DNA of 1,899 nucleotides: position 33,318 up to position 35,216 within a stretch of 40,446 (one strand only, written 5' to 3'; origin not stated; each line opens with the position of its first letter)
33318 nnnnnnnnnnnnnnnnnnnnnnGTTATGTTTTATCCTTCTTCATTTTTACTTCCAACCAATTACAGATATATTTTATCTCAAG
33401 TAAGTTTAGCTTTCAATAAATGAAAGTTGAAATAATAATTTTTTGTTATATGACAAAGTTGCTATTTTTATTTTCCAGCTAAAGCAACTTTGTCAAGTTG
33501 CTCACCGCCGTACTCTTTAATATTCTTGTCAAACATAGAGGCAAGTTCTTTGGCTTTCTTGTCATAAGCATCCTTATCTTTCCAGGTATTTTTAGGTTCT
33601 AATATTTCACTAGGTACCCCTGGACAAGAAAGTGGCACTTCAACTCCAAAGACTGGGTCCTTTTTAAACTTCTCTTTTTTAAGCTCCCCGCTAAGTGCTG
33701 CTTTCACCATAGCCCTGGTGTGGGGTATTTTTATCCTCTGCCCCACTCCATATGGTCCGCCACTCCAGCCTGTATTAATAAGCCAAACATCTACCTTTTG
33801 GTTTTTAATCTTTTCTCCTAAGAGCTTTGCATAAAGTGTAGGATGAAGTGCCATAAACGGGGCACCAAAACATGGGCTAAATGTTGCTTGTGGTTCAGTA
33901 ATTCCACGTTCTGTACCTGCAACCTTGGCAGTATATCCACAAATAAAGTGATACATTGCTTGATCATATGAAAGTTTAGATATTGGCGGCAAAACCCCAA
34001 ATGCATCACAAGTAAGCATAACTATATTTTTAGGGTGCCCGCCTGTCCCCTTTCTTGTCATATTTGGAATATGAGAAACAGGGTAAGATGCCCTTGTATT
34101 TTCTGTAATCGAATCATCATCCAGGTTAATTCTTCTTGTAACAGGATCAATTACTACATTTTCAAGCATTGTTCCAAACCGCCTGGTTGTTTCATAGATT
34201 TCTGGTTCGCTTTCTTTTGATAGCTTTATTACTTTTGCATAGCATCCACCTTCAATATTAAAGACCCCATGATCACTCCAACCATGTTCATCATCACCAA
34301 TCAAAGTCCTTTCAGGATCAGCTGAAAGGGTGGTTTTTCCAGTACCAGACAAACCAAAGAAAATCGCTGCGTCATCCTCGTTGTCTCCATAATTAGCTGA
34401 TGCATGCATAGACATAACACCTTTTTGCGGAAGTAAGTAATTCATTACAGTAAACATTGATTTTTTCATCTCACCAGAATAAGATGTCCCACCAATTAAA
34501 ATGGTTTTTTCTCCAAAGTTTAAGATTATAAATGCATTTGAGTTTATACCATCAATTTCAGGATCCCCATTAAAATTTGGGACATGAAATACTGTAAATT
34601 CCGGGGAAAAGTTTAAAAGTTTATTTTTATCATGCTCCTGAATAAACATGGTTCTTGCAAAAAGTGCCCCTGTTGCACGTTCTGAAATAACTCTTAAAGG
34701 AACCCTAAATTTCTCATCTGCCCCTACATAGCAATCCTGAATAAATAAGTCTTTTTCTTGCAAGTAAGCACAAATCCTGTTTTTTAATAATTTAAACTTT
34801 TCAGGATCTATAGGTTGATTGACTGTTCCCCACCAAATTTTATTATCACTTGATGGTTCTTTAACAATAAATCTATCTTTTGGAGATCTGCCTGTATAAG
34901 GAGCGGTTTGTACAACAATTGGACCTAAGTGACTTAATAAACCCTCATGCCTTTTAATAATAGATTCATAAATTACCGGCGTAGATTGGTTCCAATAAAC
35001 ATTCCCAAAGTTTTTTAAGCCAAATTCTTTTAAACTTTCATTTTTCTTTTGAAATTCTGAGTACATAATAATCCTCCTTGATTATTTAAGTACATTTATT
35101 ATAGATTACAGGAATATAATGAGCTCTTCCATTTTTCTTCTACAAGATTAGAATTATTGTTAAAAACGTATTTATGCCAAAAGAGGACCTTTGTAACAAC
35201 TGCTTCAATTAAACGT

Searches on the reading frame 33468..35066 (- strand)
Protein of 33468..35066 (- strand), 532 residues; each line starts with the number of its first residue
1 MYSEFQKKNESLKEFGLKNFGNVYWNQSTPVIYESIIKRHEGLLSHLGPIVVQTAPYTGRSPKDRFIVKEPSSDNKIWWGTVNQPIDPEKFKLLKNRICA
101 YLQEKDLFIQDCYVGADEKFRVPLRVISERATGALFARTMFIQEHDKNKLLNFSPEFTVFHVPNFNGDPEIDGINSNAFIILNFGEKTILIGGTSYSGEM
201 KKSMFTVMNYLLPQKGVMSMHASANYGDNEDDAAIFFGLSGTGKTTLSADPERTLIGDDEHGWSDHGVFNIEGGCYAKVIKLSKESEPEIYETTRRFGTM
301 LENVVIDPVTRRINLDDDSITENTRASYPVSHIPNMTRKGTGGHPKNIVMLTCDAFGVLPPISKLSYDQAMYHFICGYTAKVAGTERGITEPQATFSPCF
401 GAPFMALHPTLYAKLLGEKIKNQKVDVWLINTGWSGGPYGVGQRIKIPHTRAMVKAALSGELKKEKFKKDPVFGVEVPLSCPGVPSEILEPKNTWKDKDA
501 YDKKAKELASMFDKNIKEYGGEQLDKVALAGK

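Call 68: find_homologous_proteins(query=window:33468-35066:-, max_evalue=1e-50)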
Query window:33468-35066:- (532 aa): 8000 proteins with E <= 1e-50 among 8000 candidates; the best 120 are listed.
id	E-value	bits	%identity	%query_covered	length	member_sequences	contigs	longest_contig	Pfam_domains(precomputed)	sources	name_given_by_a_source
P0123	0.0e+0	1244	100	100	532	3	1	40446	PF01293.26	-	-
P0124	3.4e-288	975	77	99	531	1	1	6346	PF01293.26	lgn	-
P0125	3.2e-279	945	76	98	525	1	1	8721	PF01293.26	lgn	-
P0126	2.6e-278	942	75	99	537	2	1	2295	PF01293.26,PF16260.12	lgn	-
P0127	2.4e-277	939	79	95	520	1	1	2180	PF01293.26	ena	-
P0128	1.5e-276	936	74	100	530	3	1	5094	PF01293.26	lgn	-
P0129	1.2e-272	923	76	95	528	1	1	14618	PF01293.26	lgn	-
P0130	4.8e-272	921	74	99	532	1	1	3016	PF01293.26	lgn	-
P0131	1.9e-271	919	74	98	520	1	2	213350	PF01293.26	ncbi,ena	-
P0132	1.5e-270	916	74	98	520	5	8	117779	PF01293.26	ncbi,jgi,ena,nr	ncbi:MAG: phosphoenolpyruvate carboxykinase (ATP) [Candidatus Melainabacteria bacterium RIFCSPLOWO2_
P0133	3.4e-270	915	73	98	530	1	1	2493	PF01293.26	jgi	-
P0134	3.6e-270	915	74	98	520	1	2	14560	PF01293.26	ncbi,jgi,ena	-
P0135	7.1e-270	914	76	97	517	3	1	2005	PF01293.26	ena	-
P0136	1.2e-269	913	73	98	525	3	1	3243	PF01293.26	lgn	-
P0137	1.7e-269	913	74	97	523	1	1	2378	PF01293.26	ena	-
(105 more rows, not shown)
